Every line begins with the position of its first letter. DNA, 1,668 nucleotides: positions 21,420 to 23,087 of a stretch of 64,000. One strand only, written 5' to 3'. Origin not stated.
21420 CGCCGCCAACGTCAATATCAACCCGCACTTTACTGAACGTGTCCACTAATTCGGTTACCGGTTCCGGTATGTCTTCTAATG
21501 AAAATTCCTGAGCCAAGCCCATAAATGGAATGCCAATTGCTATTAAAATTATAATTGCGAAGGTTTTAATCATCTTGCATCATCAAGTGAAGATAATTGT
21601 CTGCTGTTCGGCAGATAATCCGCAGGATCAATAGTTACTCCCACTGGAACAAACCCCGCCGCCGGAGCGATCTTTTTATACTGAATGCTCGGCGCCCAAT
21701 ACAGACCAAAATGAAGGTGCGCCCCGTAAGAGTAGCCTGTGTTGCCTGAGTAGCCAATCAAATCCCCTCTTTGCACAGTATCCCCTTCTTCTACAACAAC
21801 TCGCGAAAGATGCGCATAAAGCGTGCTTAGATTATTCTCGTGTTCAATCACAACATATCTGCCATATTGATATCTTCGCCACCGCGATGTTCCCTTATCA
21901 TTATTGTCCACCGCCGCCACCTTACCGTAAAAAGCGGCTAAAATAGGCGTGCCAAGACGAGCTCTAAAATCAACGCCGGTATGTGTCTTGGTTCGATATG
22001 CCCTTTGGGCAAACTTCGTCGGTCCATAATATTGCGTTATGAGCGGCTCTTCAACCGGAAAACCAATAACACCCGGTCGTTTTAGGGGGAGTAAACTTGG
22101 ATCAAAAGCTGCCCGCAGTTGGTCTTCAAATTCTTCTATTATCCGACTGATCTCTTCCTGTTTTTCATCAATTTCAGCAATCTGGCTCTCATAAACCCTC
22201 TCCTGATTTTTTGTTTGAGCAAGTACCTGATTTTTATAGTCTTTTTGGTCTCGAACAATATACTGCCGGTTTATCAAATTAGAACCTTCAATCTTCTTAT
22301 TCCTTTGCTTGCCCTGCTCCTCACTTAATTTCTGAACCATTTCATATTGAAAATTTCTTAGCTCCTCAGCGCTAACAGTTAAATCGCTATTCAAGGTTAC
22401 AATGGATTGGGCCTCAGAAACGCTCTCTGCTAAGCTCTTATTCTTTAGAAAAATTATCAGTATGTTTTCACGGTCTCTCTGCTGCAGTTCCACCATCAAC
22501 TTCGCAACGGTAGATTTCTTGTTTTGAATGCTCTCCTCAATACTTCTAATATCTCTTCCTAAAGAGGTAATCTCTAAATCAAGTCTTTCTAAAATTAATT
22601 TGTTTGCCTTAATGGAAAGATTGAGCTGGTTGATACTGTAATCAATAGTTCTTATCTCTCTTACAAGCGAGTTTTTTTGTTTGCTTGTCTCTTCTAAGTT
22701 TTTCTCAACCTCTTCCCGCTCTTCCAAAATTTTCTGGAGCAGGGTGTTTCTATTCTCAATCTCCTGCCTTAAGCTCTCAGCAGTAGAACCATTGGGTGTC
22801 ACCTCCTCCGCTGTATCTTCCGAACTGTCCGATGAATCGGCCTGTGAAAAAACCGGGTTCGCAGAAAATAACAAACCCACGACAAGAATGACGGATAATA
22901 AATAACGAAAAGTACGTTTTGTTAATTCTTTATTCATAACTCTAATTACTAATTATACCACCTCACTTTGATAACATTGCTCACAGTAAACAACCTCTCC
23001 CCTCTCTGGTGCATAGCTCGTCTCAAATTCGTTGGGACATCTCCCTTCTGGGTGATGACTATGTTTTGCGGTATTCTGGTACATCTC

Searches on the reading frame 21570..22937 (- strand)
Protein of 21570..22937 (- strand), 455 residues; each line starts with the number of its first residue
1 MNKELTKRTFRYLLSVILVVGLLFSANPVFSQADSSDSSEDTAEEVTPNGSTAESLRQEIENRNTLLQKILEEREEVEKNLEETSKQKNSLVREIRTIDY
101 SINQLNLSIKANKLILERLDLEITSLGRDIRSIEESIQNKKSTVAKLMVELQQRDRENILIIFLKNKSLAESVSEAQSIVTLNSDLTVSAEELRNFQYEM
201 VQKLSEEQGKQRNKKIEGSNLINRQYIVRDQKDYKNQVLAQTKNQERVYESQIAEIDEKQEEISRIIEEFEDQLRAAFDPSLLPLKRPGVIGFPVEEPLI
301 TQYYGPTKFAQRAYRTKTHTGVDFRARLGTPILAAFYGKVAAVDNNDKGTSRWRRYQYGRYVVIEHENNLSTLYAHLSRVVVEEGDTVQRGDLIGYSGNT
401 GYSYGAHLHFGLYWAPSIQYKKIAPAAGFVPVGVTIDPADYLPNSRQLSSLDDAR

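Call 45: search_solved_structures(query=window:21570-22937:-, max_evalue=0.00001, show_alignments=5)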
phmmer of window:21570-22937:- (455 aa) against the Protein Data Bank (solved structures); distinct sequences matched with E-value up to 0.00001: 32.
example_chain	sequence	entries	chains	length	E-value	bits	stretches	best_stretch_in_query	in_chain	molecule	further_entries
5kvp_A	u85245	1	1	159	4.3e-16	62.3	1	318-414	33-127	Zoocin A endopeptidase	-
6jmx_A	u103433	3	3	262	1.4e-15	60.6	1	230-413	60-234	Peptidase M23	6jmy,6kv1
6ue4_A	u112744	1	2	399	1.6e-15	60.4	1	293-431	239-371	ShyA endopeptidase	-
6u2a_A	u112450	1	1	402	1.7e-15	60.3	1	293-431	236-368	ShyA endopeptidase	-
9m7n_A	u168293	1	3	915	2e-15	60.1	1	269-425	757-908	Gp16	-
5j1l_A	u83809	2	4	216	2e-15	60.1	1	317-412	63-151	ToxR-activated gene (TagE)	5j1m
6jn1_A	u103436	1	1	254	3e-14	56.2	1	230-413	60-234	Peptidase M23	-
6jn0_A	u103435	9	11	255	3.1e-14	56.2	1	230-413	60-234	Peptidase M23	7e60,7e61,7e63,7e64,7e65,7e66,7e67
6jn7_A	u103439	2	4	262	3.2e-14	56.1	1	230-413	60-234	Peptidase M23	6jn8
6jmz_A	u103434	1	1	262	3.3e-14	56.1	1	230-413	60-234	Peptidase M23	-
3slu_A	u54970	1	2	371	4e-13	52.5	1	292-411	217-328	M23 peptidase domain protein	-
6muk_A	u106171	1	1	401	4.7e-13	52.3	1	292-411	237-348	Peptidase M23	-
2hsi_A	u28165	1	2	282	5.9e-12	48.6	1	245-412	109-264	Putative peptidase M23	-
5j1l_B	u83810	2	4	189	7.6e-12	48.3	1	318-414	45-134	ToxR-activated gene (TagE)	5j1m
2gu1_A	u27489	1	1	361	7.9e-12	48.2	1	299-412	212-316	Zinc peptidase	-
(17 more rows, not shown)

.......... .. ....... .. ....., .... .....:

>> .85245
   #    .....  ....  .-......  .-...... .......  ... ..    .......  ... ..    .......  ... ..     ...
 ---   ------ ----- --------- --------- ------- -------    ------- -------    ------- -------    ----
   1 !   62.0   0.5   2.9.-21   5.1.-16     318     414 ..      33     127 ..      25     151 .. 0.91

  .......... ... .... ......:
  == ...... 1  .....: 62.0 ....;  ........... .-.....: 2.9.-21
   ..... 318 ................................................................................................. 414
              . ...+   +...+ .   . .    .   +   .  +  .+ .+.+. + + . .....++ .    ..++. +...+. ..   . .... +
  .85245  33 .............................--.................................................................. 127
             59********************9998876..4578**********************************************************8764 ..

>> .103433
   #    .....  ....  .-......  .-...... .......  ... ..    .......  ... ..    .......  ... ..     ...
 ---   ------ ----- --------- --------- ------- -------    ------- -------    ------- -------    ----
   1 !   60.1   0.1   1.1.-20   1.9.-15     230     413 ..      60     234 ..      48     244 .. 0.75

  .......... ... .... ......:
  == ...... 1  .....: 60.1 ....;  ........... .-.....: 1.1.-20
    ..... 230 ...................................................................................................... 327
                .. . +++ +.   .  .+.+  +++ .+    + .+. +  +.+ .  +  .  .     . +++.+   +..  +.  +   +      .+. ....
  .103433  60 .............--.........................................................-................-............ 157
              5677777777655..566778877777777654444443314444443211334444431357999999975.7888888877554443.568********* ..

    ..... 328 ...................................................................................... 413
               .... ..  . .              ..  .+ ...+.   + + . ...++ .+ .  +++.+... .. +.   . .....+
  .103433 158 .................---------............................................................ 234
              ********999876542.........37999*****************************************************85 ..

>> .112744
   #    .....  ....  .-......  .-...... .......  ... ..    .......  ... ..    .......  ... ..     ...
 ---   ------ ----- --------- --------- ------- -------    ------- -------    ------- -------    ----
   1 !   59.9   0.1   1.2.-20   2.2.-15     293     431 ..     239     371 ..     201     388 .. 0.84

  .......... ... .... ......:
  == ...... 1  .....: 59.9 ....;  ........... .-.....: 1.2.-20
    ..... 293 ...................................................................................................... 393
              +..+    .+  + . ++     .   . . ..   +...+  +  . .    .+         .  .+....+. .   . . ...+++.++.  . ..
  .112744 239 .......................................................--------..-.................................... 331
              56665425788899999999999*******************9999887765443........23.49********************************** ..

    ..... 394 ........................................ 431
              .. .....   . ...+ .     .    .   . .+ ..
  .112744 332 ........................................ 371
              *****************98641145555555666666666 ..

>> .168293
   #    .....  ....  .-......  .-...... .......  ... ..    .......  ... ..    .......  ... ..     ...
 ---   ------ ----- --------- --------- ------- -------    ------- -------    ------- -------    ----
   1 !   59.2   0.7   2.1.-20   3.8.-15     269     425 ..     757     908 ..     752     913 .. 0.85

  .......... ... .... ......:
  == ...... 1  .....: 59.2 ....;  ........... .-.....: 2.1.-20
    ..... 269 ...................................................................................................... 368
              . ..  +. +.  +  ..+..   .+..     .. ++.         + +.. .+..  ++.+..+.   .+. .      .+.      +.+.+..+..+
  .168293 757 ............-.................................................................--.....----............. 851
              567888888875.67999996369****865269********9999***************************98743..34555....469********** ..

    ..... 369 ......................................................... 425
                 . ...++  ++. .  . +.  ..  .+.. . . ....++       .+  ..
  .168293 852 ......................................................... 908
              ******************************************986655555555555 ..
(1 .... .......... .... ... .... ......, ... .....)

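Call 67: search_protein_families(library=pfam, proteins=[window:21570-22937:-], max_evalue=0.01)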
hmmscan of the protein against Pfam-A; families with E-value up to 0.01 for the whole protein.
window:21570-22937:- (455 aa): 1 family
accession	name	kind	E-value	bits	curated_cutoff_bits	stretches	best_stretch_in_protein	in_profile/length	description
PF01551.29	Peptidase_M23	-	2.3e-28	98.7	28.7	1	318-414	2-89/96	Peptidase family M23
